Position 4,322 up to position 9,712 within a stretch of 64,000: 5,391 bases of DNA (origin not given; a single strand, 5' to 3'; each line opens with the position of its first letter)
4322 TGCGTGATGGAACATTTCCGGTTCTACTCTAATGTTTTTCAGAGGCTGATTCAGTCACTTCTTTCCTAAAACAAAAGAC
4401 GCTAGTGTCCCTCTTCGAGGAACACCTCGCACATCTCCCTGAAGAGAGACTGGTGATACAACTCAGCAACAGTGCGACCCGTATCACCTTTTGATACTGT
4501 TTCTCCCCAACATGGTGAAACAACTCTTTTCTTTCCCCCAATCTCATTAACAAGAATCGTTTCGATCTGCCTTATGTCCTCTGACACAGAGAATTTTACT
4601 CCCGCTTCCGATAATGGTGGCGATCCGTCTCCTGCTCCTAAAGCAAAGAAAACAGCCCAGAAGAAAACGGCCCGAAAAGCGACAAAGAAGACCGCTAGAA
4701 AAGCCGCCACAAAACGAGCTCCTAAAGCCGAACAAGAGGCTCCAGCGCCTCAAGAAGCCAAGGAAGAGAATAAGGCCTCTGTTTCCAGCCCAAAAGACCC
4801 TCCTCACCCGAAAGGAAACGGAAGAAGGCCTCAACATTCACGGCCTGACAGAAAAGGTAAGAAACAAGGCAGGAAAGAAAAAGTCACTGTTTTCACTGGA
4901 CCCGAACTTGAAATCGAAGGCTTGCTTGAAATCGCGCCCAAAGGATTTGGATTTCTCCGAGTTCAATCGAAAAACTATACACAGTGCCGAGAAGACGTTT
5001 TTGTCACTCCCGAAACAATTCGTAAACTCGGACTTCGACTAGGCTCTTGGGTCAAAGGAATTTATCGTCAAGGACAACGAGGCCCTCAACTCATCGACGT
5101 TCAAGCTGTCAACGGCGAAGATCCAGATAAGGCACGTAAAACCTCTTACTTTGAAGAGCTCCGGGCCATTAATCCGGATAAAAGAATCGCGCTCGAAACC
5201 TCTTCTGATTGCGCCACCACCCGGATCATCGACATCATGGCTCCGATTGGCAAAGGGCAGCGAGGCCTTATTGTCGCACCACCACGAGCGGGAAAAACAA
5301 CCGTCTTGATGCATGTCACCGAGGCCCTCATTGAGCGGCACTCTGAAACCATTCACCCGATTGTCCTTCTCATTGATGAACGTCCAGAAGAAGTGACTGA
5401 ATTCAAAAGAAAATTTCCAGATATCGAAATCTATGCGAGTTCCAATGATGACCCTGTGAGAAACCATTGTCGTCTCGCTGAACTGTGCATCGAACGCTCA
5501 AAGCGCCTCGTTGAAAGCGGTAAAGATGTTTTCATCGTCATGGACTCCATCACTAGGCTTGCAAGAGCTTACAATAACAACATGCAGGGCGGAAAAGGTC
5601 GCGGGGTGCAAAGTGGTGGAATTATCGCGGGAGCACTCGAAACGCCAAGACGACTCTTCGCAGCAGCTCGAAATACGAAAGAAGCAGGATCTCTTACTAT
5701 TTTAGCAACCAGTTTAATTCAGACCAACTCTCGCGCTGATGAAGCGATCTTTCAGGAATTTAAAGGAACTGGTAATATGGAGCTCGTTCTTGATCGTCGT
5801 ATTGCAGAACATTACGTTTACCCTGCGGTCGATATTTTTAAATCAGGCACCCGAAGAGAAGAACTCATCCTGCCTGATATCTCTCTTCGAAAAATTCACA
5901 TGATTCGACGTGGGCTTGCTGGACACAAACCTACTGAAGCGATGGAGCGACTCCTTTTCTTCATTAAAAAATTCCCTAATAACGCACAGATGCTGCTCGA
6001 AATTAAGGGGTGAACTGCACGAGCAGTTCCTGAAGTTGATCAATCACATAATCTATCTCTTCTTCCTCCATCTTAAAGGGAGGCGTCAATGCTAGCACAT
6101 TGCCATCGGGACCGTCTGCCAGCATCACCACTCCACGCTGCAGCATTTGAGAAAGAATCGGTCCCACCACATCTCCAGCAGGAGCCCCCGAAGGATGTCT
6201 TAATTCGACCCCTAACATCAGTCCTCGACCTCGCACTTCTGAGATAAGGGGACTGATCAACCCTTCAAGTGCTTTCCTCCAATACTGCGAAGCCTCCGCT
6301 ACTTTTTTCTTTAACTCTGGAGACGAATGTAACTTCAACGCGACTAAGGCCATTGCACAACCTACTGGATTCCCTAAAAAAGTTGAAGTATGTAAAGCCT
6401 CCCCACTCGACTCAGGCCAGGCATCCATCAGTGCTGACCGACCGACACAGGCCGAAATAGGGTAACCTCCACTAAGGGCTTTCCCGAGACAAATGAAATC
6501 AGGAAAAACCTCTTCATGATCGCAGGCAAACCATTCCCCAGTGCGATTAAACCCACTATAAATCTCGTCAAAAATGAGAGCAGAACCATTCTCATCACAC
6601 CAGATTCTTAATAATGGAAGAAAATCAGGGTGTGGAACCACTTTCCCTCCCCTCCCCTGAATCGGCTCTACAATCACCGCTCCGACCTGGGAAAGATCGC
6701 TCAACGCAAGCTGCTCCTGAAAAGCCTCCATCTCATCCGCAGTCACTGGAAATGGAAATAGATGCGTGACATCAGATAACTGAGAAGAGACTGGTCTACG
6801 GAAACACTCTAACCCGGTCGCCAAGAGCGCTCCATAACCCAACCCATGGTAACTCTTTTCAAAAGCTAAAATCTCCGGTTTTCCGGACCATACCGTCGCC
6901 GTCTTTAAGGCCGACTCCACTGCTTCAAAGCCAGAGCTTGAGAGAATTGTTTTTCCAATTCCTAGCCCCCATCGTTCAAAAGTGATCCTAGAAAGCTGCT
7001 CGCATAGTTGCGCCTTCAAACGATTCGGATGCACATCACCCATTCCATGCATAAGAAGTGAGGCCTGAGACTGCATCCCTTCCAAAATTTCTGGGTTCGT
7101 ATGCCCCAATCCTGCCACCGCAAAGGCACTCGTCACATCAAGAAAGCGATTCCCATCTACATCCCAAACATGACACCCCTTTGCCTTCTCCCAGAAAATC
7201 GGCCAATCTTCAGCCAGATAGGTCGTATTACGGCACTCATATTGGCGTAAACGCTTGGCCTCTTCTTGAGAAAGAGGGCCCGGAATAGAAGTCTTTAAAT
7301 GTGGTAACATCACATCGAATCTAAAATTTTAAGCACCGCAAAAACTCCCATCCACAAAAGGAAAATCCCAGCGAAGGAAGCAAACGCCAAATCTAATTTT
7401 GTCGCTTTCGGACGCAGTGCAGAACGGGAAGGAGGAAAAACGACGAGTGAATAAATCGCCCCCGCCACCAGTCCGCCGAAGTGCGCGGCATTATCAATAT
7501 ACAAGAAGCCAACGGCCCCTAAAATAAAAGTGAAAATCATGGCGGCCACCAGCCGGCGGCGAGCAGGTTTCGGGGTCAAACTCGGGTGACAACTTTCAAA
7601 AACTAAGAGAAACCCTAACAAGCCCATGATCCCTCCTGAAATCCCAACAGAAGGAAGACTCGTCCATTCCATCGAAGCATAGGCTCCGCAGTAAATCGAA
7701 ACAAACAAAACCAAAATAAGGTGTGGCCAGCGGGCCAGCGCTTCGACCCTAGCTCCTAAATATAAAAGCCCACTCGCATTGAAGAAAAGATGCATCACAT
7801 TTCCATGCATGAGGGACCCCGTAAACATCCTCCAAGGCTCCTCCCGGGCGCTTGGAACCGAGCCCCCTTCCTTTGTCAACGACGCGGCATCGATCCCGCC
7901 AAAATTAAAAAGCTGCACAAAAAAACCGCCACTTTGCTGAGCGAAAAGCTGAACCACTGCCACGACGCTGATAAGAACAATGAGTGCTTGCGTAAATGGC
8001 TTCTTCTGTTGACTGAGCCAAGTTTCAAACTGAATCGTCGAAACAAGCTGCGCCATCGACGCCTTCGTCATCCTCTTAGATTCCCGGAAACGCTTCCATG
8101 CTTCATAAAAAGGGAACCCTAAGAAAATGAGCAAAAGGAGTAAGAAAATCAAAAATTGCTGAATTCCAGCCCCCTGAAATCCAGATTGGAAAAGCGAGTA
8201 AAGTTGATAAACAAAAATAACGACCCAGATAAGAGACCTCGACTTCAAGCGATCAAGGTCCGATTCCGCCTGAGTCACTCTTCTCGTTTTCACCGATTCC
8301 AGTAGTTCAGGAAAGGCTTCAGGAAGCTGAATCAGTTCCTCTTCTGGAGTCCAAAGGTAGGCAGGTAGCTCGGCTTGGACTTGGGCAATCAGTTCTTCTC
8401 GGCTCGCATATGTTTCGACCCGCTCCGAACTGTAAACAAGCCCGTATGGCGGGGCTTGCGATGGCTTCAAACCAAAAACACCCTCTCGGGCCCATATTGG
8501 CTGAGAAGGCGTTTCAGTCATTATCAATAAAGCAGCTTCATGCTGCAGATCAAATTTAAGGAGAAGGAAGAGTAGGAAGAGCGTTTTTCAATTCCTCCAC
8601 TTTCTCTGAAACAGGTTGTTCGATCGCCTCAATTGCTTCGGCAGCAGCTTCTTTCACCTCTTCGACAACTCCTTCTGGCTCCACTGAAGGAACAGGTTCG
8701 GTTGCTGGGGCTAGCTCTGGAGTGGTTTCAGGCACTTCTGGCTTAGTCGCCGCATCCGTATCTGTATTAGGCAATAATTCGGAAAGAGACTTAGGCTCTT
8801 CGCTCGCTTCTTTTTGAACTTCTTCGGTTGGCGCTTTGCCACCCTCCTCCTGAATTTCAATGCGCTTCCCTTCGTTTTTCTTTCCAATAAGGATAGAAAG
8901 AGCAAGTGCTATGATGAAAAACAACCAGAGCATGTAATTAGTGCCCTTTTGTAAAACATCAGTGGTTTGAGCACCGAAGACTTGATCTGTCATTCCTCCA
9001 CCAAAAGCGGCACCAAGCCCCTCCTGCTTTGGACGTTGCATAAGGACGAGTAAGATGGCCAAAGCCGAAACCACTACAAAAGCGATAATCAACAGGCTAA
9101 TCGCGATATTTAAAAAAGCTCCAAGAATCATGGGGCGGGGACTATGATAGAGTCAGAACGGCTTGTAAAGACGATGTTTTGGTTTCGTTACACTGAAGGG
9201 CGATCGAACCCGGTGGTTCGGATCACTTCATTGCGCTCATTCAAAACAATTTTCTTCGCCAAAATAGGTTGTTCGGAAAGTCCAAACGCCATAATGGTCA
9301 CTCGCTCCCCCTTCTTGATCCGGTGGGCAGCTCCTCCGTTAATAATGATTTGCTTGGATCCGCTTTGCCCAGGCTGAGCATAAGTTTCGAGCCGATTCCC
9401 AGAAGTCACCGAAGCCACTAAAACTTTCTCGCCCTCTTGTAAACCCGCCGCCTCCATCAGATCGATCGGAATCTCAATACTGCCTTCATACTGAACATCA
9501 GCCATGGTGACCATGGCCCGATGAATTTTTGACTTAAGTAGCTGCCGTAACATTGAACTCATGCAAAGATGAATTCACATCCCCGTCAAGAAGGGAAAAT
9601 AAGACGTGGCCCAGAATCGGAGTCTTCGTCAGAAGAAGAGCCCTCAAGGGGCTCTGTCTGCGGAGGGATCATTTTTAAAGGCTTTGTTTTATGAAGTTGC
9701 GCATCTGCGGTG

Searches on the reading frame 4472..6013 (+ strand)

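Call 85: search_protein_families(library=pfam, proteins=[window:4472-6013:+], max_evalue=0.00001)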
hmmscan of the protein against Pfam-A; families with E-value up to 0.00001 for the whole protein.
window:4472-6013:+ (513 aa): 2 families
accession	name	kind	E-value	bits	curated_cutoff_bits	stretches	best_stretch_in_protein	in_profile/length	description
PF00006.31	ATP-synt_ab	-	1.1e-24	87.7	29.5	1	250-458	2-211/213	ATP synthase alpha/beta family, nucleotide-binding domain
PF07497.18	Rho_RNA_bind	-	7.2e-18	64.6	27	1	149-219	2-73/73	Rho termination factor, RNA-binding domain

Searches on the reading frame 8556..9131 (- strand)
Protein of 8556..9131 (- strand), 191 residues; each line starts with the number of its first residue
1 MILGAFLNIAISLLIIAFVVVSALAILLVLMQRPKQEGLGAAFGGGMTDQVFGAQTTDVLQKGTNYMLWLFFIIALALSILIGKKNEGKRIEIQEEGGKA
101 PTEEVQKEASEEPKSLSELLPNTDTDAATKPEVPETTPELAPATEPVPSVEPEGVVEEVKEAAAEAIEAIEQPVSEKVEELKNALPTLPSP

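Call 6: search_protein_families(library=pfam, proteins=[window:8556-9131:-], max_evalue=0.01)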
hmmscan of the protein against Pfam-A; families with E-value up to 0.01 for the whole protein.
window:8556-9131:- (191 aa): 1 family
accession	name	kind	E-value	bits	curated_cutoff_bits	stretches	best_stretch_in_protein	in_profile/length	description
PF03840.19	SecG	-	4.6e-16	59.1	29.2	1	13-81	1-70/70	Preprotein translocase SecG subunit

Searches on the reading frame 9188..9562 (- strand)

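Call 6: search_protein_families(library=pfam, proteins=[window:9188-9562:-], max_evalue=0.01)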
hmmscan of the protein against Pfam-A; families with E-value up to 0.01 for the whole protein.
window:9188-9562:- (124 aa): 2 families
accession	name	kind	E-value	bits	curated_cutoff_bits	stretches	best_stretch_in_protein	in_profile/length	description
PF02261.22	Asp_decarbox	-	9.8e-35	119.3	25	1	4-112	1-113/115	Aspartate decarboxylase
PF08541.16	ACP_syn_III_C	-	0.0064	17.1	26.6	0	5-55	27-80/90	3-Oxoacyl-[acyl-carrier-protein (ACP)] synthase III C terminal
